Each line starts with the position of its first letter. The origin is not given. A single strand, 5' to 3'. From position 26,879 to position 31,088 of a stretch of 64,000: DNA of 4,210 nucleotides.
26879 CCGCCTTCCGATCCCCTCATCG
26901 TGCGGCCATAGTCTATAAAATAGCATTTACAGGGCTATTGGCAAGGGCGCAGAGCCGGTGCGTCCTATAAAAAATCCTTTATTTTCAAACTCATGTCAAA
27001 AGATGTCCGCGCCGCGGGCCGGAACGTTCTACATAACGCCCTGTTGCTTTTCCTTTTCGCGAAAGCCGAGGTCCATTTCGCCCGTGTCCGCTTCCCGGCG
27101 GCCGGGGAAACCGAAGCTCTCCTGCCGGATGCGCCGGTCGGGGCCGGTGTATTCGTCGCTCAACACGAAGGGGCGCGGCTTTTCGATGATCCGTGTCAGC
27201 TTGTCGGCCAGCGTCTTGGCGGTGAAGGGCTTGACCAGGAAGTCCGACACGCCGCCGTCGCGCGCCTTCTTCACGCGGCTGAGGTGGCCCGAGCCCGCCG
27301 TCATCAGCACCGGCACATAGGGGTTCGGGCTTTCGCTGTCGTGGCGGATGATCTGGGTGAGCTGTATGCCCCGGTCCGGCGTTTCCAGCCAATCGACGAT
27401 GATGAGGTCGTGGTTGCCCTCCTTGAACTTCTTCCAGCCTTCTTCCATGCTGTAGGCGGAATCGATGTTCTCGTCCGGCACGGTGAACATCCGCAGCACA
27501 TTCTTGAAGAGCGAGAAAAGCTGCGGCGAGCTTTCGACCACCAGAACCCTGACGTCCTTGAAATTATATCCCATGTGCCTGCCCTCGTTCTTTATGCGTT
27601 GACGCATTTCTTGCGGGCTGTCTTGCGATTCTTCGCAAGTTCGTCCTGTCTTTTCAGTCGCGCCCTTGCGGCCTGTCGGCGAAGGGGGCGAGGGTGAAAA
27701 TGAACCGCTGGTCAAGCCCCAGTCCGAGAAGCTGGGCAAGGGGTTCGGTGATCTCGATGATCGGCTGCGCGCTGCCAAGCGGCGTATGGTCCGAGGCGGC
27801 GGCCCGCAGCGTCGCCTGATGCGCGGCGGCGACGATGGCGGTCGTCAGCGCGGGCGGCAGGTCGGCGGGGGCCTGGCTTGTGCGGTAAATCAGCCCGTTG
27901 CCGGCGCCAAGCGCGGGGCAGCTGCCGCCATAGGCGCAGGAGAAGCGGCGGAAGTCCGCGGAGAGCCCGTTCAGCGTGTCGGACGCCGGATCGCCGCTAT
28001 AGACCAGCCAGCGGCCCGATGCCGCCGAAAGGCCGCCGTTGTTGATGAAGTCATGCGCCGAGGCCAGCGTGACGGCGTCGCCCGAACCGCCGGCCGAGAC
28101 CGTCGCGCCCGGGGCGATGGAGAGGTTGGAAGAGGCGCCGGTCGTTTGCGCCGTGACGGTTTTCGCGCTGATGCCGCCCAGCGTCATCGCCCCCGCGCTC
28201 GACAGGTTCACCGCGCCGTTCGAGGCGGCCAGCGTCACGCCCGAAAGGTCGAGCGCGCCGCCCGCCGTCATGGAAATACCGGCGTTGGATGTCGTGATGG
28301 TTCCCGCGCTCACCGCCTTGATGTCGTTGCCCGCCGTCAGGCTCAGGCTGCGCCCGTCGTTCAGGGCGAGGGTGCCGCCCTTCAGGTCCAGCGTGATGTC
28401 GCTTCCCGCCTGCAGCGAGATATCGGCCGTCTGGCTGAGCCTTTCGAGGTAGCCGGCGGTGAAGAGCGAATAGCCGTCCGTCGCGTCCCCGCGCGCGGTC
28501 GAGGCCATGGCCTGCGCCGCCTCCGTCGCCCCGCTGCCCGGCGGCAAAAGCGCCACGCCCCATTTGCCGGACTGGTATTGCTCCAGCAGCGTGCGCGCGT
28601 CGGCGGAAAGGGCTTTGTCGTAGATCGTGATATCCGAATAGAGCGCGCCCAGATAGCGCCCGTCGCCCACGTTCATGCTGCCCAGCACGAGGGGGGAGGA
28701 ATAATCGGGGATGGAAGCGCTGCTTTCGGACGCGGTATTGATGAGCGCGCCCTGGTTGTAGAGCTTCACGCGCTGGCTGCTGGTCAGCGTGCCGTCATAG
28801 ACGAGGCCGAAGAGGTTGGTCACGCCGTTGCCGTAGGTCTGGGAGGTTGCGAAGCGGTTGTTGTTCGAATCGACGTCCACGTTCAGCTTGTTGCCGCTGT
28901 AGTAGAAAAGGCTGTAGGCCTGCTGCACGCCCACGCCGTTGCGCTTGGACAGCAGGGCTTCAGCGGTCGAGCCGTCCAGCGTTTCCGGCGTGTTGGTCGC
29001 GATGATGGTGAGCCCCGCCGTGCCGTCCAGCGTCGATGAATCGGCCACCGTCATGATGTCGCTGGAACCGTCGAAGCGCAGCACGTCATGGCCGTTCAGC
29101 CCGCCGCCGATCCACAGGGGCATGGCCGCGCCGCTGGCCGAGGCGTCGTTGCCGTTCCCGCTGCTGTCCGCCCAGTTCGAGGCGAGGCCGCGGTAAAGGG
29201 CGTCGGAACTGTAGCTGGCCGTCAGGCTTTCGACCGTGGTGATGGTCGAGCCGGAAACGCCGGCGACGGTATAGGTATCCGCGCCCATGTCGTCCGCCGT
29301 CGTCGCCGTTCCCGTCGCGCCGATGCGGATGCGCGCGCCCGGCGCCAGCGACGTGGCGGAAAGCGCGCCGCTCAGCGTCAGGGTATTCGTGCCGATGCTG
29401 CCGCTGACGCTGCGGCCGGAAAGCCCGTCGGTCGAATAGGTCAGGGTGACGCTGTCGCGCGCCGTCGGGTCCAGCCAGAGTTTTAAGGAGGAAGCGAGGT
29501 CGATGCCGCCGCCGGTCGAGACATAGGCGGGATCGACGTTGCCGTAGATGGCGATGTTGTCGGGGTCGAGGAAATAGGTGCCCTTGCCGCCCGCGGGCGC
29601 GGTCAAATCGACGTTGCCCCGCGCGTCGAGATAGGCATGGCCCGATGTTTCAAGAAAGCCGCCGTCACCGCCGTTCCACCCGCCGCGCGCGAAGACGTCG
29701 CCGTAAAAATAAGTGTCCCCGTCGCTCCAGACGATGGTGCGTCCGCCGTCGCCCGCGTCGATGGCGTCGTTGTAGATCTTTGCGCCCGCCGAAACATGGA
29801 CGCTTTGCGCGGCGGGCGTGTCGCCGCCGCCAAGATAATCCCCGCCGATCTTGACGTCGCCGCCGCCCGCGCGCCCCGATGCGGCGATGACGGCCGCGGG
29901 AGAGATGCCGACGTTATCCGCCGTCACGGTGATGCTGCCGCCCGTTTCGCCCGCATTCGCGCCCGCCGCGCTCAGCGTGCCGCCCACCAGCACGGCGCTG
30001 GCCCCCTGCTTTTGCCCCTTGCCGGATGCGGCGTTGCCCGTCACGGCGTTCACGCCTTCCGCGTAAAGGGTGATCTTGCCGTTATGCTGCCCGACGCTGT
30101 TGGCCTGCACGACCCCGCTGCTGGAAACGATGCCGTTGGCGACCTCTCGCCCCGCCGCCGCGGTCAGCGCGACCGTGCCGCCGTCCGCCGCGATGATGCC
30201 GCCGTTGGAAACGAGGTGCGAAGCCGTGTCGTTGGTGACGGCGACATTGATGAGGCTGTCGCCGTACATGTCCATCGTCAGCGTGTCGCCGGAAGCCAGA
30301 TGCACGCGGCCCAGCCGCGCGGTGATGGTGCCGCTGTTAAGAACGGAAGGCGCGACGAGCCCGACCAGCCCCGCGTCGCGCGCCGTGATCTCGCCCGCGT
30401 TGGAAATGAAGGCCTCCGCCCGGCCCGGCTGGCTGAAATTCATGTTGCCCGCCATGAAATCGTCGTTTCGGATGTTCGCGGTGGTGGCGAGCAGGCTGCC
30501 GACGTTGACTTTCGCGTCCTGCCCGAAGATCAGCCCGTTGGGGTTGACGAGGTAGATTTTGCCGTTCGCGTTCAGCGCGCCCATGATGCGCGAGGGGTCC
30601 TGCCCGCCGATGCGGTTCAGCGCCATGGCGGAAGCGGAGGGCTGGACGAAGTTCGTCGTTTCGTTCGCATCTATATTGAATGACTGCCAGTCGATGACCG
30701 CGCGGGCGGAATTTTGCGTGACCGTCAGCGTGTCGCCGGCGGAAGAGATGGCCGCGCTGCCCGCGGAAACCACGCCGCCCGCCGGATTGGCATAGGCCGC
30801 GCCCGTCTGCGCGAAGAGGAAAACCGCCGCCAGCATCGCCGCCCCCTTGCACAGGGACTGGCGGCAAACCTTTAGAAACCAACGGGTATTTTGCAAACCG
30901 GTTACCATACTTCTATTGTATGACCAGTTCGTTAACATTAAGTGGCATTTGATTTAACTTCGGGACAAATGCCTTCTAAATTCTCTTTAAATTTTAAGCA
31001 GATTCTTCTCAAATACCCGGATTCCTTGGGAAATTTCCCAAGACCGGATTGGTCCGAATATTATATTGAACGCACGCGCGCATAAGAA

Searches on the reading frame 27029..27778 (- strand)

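Call 47: search_protein_families(library=pfam, proteins=[window:27029-27778:-], max_evalue=0.001)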
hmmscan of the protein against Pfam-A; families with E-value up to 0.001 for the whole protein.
window:27029-27778:- (249 aa): 1 family
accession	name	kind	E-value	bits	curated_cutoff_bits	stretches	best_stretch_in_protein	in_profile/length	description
PF00072.30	Response_reg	-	1.2e-12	48.4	30.2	1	78-194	1-110/111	Response regulator receiver domain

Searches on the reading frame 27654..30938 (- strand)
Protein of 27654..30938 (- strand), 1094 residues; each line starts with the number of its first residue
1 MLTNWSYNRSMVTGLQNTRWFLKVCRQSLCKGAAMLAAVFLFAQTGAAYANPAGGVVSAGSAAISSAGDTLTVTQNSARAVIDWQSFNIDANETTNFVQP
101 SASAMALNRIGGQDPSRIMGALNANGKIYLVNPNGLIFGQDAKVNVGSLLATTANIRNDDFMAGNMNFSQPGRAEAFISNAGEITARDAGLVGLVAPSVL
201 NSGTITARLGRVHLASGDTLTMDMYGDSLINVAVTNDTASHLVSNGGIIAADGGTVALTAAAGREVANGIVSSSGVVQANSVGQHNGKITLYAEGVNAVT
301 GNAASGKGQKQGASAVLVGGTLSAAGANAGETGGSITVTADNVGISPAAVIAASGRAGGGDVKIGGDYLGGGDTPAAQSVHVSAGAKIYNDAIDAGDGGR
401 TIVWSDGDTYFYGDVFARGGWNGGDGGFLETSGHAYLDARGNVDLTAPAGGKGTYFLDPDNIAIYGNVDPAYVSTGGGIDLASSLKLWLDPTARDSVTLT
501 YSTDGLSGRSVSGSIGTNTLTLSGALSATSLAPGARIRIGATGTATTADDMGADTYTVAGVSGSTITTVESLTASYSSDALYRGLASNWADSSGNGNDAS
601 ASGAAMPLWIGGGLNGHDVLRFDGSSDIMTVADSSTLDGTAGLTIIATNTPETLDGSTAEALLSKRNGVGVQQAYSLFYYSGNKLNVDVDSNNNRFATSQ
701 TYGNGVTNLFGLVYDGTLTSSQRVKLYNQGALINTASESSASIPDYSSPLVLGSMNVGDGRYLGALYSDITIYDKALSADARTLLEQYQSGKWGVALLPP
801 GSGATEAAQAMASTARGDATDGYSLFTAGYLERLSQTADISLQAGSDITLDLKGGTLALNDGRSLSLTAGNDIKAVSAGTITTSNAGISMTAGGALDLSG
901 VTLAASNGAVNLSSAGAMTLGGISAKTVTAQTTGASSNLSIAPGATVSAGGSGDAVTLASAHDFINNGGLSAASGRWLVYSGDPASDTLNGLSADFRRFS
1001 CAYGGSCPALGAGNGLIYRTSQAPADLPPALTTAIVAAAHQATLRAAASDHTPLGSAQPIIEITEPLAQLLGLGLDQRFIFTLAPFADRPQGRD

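Call 47: search_protein_families(library=pfam, proteins=[window:27654-30938:-], max_evalue=0.001)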
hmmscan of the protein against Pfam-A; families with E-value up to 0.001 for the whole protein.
window:27654-30938:- (1094 aa): 1 family
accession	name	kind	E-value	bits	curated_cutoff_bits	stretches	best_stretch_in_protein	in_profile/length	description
PF05860.19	TPS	-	6.9e-32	111.8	33.5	1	50-292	3-238/252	TPS secretion domain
